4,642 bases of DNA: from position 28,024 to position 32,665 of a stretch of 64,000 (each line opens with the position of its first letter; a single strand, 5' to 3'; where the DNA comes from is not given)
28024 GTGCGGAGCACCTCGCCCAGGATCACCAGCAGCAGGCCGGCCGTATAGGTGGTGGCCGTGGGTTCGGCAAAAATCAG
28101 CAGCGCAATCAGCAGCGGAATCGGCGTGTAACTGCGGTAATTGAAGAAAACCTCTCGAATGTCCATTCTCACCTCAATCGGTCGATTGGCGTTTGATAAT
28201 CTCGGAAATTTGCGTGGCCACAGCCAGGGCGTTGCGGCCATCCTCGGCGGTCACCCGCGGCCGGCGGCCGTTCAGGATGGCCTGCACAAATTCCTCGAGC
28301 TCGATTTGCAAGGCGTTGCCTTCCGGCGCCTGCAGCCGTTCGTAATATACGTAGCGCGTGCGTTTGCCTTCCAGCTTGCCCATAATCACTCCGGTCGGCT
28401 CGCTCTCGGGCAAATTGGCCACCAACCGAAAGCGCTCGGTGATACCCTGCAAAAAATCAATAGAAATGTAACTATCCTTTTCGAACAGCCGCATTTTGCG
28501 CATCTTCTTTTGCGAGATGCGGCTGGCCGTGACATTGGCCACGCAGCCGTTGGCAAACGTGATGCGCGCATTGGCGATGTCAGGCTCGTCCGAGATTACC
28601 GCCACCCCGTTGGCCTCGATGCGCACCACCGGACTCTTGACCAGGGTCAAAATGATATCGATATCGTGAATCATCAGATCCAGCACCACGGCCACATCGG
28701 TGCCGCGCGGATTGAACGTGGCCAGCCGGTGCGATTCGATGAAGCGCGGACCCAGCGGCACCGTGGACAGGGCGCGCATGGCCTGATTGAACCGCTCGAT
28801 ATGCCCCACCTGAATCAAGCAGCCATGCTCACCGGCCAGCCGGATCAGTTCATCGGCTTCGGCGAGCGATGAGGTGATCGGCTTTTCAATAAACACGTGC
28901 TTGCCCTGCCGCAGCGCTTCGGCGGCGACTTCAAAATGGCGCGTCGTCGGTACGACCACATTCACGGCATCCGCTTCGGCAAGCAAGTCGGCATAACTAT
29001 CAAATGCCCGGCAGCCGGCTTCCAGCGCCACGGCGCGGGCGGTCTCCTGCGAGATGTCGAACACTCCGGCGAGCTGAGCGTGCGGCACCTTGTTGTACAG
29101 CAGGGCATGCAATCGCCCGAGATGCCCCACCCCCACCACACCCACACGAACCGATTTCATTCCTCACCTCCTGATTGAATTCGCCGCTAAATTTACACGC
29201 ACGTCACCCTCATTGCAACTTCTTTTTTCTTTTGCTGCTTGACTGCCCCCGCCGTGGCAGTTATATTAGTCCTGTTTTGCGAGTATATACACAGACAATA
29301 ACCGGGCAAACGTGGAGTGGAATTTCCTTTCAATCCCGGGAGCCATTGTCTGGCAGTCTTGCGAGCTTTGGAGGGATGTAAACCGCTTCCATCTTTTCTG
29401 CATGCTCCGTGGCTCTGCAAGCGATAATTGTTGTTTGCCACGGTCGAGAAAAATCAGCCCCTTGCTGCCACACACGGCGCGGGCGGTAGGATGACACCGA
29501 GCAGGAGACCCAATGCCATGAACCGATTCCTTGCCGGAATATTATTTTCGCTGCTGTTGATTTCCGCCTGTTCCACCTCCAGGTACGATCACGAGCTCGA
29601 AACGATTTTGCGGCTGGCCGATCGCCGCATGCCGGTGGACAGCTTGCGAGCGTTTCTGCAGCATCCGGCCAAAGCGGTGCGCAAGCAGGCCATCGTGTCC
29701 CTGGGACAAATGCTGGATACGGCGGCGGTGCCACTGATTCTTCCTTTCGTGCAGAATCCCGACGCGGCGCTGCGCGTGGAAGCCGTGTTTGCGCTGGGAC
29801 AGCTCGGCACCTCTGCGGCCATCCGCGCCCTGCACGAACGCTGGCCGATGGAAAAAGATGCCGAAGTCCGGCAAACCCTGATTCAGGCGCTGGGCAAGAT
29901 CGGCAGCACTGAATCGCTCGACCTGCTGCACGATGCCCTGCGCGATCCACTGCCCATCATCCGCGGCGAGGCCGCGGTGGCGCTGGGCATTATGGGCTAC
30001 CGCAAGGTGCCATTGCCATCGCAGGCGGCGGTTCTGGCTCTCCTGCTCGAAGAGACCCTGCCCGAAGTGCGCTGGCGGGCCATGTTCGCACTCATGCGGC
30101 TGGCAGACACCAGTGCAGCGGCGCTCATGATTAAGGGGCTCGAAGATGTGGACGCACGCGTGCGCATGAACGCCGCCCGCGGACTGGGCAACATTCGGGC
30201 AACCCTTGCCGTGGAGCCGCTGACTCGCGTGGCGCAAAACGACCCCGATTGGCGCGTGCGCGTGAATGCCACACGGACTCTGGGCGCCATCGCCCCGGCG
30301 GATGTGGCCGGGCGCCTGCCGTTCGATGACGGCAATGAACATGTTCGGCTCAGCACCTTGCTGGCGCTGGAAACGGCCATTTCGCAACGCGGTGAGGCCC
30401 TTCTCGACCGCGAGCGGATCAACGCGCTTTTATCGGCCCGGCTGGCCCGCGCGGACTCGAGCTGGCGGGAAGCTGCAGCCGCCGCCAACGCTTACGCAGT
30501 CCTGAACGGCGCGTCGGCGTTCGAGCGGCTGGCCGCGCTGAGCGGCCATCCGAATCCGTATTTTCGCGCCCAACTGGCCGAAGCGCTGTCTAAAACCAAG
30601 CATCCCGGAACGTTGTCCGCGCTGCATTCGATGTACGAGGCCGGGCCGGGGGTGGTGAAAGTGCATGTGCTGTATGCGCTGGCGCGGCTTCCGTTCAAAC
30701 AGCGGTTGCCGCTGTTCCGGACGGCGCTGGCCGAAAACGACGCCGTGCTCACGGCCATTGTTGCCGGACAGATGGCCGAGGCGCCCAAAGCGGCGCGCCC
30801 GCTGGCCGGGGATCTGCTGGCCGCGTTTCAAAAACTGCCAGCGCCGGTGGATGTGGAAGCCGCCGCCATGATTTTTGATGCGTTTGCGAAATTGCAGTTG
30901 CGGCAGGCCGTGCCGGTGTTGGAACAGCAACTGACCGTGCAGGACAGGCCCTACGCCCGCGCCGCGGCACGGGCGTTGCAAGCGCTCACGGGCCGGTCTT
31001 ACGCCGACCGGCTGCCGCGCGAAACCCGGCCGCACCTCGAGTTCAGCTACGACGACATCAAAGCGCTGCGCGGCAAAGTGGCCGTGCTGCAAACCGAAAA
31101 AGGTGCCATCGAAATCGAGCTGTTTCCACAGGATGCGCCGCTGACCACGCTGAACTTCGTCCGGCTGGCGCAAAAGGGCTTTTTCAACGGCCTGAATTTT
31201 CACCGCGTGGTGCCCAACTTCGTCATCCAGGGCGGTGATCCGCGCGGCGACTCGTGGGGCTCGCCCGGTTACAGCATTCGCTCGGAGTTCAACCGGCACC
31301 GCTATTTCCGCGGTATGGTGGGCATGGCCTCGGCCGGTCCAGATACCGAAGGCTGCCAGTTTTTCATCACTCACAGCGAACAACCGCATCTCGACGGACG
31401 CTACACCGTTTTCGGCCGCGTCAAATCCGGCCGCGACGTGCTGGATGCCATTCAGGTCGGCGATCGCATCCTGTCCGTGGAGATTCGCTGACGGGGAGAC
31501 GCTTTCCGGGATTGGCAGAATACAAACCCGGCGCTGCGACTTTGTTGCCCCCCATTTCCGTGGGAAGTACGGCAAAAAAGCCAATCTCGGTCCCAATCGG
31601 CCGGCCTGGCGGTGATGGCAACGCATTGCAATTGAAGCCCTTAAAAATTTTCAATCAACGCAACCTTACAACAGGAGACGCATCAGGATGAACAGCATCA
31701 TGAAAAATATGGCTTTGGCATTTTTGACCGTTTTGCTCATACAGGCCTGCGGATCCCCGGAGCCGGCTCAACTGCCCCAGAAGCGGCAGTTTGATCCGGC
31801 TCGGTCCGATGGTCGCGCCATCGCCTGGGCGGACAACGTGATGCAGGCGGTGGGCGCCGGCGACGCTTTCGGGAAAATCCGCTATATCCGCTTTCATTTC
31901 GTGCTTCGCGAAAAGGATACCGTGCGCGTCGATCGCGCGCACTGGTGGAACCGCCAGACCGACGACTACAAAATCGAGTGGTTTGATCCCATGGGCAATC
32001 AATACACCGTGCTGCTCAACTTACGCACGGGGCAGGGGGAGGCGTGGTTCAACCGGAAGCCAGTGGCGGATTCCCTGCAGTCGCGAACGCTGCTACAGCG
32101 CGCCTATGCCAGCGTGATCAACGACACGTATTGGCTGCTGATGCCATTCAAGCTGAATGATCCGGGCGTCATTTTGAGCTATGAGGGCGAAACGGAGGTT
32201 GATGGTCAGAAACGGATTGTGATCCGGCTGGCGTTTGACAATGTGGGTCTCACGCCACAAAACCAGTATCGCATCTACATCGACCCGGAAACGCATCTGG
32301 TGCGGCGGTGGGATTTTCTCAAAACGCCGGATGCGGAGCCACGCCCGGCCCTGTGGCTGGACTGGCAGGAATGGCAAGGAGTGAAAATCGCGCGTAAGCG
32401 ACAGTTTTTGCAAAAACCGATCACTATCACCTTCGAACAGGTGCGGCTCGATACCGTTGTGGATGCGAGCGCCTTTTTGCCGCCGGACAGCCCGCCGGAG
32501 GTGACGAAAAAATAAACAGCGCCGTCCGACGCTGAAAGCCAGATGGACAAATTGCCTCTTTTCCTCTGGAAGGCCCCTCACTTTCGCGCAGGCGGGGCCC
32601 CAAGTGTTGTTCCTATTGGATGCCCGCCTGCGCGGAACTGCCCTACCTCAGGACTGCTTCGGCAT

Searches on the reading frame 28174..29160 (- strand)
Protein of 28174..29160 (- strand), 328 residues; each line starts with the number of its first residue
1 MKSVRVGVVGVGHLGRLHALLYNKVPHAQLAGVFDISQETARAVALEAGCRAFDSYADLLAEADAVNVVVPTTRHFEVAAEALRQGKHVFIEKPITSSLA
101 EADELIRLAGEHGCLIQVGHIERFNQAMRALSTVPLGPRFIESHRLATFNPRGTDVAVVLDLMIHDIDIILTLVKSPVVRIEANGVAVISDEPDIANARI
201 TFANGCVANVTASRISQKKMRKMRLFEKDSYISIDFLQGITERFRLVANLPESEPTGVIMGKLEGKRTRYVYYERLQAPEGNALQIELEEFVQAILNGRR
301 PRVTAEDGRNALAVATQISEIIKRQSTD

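Call 36: search_protein_families(library=pfam, proteins=[window:28174-29160:-], max_evalue=0.0001)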
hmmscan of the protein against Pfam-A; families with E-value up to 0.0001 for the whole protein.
window:28174-29160:- (328 aa): 3 families
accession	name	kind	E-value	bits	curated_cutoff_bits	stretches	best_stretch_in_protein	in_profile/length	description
PF01408.29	GFO_IDH_MocA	-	1.9e-31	109.7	24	1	4-120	1-120/120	Oxidoreductase family, NAD-binding Rossmann fold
PF22725.1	GFO_IDH_MocA_C3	-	1.1e-08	35.6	27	1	156-220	43-111/124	GFO/IDH/MocA C-terminal domain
PF02894.22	GFO_IDH_MocA_C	-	1.6e-06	28.5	22.9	1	158-317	42-205/218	Oxidoreductase family, C-terminal alpha/beta domain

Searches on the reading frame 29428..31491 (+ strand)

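Call 36: search_protein_families(library=pfam, proteins=[window:29428-31491:+], max_evalue=0.0001)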
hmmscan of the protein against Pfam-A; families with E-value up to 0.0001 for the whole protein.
window:29428-31491:+ (687 aa): 4 families
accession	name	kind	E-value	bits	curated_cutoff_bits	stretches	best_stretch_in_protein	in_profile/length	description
PF13646.12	HEAT_2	-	2.6e-43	146.6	27.7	4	71-155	2-87/88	HEAT repeats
PF00160.26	Pro_isomerase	-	5.2e-42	144.2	21.7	1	553-678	3-140/159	Cyclophilin type peptidyl-prolyl cis-trans isomerase/CLD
PF02985.28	HEAT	-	1.2e-20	72.1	23.5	0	265-290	5-29/31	HEAT repeat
PF03130.22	HEAT_PBS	-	1.6e-19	68.6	20.9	0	115-137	1-23/27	PBS lyase HEAT-like repeat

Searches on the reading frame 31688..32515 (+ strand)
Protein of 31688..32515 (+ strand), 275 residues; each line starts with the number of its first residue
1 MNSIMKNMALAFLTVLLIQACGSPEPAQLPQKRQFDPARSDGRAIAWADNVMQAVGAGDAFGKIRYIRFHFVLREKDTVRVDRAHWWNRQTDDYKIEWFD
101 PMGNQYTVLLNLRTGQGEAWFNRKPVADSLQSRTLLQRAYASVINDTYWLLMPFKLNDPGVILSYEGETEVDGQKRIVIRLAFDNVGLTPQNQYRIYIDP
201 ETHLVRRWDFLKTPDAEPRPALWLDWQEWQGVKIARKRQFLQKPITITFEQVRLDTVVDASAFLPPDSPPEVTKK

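Call 36: search_protein_families(library=pfam, proteins=[window:31688-32515:+], max_evalue=0.0001)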
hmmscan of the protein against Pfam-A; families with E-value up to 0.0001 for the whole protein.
window:31688-32515:+ (275 aa): 1 family
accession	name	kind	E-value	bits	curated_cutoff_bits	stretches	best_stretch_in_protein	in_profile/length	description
PF20113.4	DUF6503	-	2.3e-05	24.5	22.9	1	133-214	117-200/255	Family of unknown function (DUF6503)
